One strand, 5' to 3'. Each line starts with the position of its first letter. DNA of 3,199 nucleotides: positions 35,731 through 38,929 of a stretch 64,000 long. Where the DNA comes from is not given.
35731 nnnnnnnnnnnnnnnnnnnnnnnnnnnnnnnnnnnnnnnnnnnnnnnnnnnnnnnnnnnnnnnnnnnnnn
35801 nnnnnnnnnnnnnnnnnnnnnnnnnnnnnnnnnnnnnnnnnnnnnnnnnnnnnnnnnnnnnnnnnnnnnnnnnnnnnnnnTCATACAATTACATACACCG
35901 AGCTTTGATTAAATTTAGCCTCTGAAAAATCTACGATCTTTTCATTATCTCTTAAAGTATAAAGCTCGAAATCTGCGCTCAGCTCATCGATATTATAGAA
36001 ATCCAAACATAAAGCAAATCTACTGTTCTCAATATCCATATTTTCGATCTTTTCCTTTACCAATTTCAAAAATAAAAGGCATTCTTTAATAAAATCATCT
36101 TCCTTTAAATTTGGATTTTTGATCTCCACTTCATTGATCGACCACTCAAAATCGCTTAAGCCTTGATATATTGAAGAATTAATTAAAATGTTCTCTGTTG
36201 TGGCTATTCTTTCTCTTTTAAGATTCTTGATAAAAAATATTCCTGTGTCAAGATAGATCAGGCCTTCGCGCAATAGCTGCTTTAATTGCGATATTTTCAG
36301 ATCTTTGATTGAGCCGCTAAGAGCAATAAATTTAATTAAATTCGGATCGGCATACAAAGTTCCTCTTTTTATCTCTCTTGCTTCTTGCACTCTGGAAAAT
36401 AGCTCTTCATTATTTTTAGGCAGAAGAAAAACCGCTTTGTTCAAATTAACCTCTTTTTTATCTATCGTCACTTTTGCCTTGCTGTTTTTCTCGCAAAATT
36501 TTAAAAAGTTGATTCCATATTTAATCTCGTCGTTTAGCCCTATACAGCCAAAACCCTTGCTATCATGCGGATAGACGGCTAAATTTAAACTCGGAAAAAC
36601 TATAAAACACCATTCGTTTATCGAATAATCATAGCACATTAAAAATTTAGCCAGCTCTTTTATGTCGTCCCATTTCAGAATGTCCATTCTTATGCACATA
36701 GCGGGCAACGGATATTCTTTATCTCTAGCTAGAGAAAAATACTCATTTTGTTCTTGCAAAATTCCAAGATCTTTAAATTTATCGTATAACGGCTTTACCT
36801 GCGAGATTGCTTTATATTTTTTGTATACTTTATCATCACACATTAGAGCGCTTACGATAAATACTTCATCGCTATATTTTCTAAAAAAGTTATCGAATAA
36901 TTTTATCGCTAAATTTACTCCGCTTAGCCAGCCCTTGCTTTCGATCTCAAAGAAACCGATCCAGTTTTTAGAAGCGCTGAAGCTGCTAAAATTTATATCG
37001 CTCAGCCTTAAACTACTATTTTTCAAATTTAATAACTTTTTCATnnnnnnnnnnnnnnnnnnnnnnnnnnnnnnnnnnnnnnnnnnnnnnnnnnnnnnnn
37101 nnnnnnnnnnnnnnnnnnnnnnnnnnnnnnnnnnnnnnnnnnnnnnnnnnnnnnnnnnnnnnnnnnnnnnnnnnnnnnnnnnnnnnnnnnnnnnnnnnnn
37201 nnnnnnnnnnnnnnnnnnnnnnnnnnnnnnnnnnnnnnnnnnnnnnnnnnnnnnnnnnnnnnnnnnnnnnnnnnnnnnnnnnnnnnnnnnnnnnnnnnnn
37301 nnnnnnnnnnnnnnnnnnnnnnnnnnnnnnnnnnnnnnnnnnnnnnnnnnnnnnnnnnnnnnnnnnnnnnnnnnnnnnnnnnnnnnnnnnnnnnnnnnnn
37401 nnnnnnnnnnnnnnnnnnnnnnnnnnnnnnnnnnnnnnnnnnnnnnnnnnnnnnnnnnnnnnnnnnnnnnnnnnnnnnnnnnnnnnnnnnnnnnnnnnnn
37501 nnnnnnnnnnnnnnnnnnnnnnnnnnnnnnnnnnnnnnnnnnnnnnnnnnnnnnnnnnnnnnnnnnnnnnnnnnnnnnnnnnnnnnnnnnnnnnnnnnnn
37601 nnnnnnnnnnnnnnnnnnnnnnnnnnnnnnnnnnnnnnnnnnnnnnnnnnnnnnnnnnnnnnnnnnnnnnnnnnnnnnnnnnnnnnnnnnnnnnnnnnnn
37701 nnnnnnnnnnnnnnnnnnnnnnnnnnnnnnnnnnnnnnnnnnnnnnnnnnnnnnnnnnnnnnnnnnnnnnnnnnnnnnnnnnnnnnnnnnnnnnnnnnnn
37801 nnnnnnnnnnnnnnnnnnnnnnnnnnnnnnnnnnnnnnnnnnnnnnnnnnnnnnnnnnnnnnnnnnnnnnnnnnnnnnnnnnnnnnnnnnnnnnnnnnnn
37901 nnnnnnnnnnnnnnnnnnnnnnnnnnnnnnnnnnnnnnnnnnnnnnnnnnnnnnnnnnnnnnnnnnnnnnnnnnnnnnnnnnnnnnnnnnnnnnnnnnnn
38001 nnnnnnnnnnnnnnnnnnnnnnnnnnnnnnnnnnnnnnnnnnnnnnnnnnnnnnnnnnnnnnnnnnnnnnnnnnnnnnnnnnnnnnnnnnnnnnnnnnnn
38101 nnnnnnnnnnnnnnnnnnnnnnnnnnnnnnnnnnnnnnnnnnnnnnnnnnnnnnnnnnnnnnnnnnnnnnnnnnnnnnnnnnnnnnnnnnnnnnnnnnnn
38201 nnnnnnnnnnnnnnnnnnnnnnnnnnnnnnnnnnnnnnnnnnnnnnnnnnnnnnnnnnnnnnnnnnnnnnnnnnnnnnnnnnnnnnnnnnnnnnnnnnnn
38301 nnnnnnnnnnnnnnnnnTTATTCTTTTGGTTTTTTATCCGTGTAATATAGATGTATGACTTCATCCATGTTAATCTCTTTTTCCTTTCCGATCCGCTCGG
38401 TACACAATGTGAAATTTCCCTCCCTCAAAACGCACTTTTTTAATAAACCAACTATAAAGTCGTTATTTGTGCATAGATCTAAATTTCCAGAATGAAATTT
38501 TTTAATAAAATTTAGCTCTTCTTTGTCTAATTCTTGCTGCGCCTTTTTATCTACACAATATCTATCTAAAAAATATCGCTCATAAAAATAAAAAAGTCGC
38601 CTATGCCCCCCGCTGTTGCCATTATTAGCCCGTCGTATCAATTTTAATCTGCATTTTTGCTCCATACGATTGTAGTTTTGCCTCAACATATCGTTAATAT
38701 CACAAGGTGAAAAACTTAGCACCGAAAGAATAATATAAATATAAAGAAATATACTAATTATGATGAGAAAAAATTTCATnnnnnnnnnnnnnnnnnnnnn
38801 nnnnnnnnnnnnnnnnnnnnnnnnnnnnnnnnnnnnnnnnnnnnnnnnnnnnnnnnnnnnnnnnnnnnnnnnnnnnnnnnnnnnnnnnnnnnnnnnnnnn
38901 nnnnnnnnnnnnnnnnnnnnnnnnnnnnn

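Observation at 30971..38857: Toxin-less array of 16 small co-oriented genes with immunity-protein signatures: candidate orphan-immunity (acquired interbacterial defence-like) island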

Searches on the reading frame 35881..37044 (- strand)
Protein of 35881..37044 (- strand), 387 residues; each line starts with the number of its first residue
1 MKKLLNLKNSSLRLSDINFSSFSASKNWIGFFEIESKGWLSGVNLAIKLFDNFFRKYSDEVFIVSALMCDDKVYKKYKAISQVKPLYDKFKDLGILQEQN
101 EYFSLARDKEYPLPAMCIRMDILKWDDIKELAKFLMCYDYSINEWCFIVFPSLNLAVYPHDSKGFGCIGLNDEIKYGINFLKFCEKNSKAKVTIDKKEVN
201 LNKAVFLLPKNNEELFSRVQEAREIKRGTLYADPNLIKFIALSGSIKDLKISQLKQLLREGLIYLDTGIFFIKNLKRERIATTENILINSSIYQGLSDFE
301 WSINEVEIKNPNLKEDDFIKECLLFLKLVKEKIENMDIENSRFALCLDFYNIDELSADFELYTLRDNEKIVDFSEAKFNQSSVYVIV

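Call 5: search_protein_families(library=pfam, max_evalue=1, proteins=[window:35881-37044:-])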
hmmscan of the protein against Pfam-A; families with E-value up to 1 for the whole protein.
window:35881-37044:- (387 aa): 0 families

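Call 11: find_encoding_contigs(protein=window:35881-37044:-, flank=10000, max_places=6)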
Protein window:35881-37044:- (387 aa): 3 contigs read that carry it; 2 places shown.
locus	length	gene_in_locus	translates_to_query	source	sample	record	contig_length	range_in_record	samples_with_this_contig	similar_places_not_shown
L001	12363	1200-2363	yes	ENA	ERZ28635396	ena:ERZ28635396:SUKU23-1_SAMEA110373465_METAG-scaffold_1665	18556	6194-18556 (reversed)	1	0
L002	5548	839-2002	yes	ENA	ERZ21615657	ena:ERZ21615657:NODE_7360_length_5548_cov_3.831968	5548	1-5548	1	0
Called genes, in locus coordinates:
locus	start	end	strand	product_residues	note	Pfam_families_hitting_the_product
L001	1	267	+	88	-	?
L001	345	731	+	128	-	PF15592:Imm41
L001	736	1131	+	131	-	PF15592:Imm41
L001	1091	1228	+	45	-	-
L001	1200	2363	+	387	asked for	-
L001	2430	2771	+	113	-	-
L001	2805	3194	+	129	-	-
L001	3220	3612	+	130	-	-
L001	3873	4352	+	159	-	-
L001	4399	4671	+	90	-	-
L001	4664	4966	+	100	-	PF09204:Colicin_immun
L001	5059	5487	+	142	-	-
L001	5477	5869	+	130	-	-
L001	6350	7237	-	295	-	PF18475:PIN7 (weak)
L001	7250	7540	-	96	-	PF03795:YCII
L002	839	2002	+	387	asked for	-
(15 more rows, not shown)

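Call 13: search_protein_families(library=ncbifam, max_evalue=1, proteins=[window:35881-37044:-])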
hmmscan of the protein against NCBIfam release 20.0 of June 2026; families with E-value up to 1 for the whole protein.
window:35881-37044:- (387 aa): 0 families

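Call 39: search_solved_structures(query=window:35881-37044:-, max_evalue=1)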
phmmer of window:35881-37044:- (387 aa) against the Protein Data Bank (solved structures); distinct sequences matched with E-value up to 1: 3.
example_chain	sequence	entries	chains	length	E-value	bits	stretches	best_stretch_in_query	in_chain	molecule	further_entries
3te9_A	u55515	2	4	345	0.013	17.7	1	251-338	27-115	Transaldolase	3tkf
3tk7_A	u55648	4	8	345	0.016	17.4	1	251-338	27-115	Transaldolase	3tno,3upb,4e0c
3igx_A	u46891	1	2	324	0.021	17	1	252-338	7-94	Transaldolase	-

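Call 41: search_protein_families(library=padloc, max_evalue=0.1, proteins=[window:35881-37044:-])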
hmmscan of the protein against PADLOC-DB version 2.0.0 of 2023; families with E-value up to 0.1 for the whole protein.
window:35881-37044:- (387 aa): 0 families

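Call 53: find_homologous_proteins(query=window:35881-37044:-, max_evalue=0.001)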
Query window:35881-37044:- (387 aa): 4 proteins with E <= 0.001 among 7558 candidates.
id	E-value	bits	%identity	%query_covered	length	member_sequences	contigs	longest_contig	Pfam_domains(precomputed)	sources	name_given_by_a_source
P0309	6.5e-245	830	97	100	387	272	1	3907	-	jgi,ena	-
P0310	4.7e-205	699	99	83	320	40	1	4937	-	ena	-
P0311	6.4e-124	432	55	97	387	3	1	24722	-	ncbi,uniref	ncbi:hypothetical protein [Campylobacter majalis]|uniref:hypothetical protein n=1 Tax=Campylobacter 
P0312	1.1e-119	418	53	100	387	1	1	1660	-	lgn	-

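Call 54: find_encoding_contigs(protein=P0311, flank=10000, max_places=2)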
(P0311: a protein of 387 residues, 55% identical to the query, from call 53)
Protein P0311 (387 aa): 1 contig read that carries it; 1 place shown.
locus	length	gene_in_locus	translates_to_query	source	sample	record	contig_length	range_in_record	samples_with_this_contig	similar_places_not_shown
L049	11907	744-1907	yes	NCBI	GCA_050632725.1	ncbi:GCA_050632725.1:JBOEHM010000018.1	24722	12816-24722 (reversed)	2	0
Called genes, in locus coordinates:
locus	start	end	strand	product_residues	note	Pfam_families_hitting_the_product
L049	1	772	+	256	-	?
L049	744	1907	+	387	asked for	-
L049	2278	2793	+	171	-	PF24024:DUF7336 (weak)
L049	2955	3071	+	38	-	PF22400:DUF6980 (weak)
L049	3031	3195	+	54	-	PF15526:Ntox21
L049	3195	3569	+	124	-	PF15592:Imm41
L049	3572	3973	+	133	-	PF15592:Imm41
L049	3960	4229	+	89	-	-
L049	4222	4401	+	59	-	-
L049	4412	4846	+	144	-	-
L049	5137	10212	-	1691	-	PF11974:bMG3, PF01835:MG2, PF17972:bMG5 (weak), PF07703:A2M_BRD (weak), PF17973:bMG10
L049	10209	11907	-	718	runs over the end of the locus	PF00912:Transgly, PF00905:Transpeptidase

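Call 56: search_protein_families(library=pfam, max_evalue=1, proteins=[L049:2278-2793:+, L049:3031-3195:+, L049:3960-4229:+, L049:4222-4401:+, L049:4412-4846:+, L049:2955-3071:+])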
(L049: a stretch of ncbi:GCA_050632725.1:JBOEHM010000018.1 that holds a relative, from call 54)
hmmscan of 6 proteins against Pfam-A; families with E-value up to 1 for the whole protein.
L049:2278-2793:+ (171 aa): 2 families
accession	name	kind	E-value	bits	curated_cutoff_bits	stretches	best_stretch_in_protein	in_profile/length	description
PF24024.1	DUF7336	-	4.4e-07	30.1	25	1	5-68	3-56/60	Domain of unknown function (DUF7336)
PF14106.11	DUF4279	-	0.011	16.5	25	1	105-153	7-56/116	Domain of unknown function (DUF4279)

L049:3031-3195:+ (54 aa): 3 families
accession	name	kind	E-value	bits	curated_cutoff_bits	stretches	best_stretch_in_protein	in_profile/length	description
PF15526.11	Ntox21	-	2e-15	57.4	25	1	21-54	38-71/71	Novel toxin 21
PF22400.1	DUF6980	-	0.00033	21.3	27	1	5-26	27-48/99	Domain of unknown function (DUF6980)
PF19470.4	DUF6007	-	0.22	11.9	26.7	1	4-20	23-39/65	Family of unknown function (DUF6007)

L049:3960-4229:+ (89 aa): 0 families

L049:4222-4401:+ (59 aa): 0 families

L049:4412-4846:+ (144 aa): 0 families

L049:2955-3071:+ (38 aa): 1 family
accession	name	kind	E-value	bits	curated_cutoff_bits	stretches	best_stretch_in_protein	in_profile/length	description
PF22400.1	DUF6980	-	1.4e-06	28.9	27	1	5-36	1-32/99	Domain of unknown function (DUF6980)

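Call 71: find_related_loci(query=A5, collection=metagenome_contigs, flank=10000)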
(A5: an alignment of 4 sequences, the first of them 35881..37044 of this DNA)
Query A5 (387 aa) in metagenome_contigs; peptide patterns used: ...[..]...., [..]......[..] (x = any residue, [..] = any of these).
560 stretches matched a pattern; 12 encode a relative of the query (tblastn E <= 1e-3); 12 distinct loci.
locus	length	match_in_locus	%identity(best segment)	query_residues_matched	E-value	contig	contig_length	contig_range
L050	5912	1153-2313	98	1-387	0e+0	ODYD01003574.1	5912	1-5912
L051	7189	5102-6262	98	1-387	0e+0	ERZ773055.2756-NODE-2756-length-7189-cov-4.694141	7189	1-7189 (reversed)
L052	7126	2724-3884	98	1-387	0e+0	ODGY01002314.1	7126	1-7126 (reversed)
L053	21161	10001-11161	98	1-387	0e+0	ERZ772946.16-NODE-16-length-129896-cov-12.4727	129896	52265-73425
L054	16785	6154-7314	98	1-387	0e+0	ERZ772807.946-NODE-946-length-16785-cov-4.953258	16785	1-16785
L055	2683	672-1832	98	1-387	0e+0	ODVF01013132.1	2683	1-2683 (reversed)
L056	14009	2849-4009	97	1-387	0e+0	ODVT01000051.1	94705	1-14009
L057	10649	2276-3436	97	1-387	0e+0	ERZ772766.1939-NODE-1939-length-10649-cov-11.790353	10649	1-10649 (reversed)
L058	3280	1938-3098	97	1-387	0e+0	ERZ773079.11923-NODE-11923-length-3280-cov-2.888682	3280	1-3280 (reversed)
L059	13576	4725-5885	97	1-387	0e+0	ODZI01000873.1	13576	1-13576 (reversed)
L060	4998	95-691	57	1-200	2e-68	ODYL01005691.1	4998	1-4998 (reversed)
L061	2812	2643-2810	95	1-56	6e-27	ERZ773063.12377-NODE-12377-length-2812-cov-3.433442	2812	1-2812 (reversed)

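Call 95: predict_structure(alignment_id=A5)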
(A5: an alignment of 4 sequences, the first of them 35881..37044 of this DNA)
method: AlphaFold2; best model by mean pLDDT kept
length: 387 residues; sequences in the alignment: 4
mean_pLDDT: 40.7   pTM: 0.36
mean pLDDT of the five models: 40.7, 39.8, 36.3, 35.8, 33.6
residues with pLDDT >= 90: 0; 70-90: 0; 50-70: 113; < 50: 274
segments of 3 or more residues with pLDDT < 50: 1-43, 72-83, 99-115, 138-144, 161-163, 172-179, 187-316, 337-387
pLDDT, mean of each block of 10 residues (from residue 1): 25 38 34 37 51 59 56 44 57 54 35 47 61 53 54 61 52 45 49 26 24 30 26 33 37 45 30 22 25 24 27 43 52 48 41 42 35 31 25
secondary structure, 60 per line:
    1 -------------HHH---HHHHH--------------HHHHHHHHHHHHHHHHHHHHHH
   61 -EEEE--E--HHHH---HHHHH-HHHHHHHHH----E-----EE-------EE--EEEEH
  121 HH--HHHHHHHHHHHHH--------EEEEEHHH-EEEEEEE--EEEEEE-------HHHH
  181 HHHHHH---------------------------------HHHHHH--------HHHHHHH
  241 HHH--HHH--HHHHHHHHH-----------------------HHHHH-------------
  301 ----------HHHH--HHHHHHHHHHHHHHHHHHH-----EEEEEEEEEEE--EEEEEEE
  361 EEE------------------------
elements in order: H20-24 H39-60 E62-65 H71-74 H78-82 H84-92 E116-119 H125-137 E146-150 E155-161 E164-169 H177-186 H220-225 H234-243 H251-259 H283-287 H311-314 H317-335 E341-351 E354-363

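Call 96: search_protein_families(library=phrogs, max_evalue=0.01, proteins=[window:35881-37044:-])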
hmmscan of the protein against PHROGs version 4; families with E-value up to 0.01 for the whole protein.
window:35881-37044:- (387 aa): 0 families

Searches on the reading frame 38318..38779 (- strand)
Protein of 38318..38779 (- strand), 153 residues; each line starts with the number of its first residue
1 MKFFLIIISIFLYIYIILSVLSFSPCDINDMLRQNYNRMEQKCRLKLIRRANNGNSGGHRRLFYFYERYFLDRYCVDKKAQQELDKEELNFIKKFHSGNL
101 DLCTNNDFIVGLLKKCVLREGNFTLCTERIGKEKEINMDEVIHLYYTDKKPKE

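Call 5: search_protein_families(library=pfam, max_evalue=1, proteins=[window:38318-38779:-])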
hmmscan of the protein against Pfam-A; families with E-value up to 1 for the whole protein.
window:38318-38779:- (153 aa): 1 family
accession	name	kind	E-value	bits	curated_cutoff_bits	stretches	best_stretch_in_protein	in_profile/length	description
PF06296.18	RelE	-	0.11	13.1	27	1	47-102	47-103/120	RelE toxin of RelE / RelB toxin-antitoxin system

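Call 13: search_protein_families(library=ncbifam, max_evalue=1, proteins=[window:38318-38779:-])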
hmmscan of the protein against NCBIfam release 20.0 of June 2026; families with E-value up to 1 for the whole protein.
window:38318-38779:- (153 aa): 1 family
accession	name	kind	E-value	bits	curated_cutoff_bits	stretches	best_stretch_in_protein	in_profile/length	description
NF001589.0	PRK00392.8-6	equivalog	0.13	12.8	84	1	16-51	21-56/86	DNA-directed RNA polymerase subunit omega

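Call 41: search_protein_families(library=padloc, max_evalue=0.1, proteins=[window:38318-38779:-])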
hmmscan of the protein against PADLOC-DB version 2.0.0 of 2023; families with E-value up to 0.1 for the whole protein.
window:38318-38779:- (153 aa): 0 families

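Call 90: search_dna_similar(query=window:38318-38779:-, collection=plasmids, mode=protein, max_evalue=0.01, max_rows=10)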
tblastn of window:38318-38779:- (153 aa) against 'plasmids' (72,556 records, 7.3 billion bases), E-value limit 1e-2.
No match.

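Call 96: search_protein_families(library=phrogs, max_evalue=0.01, proteins=[window:38318-38779:-])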
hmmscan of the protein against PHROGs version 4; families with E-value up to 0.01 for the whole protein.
window:38318-38779:- (153 aa): 0 families
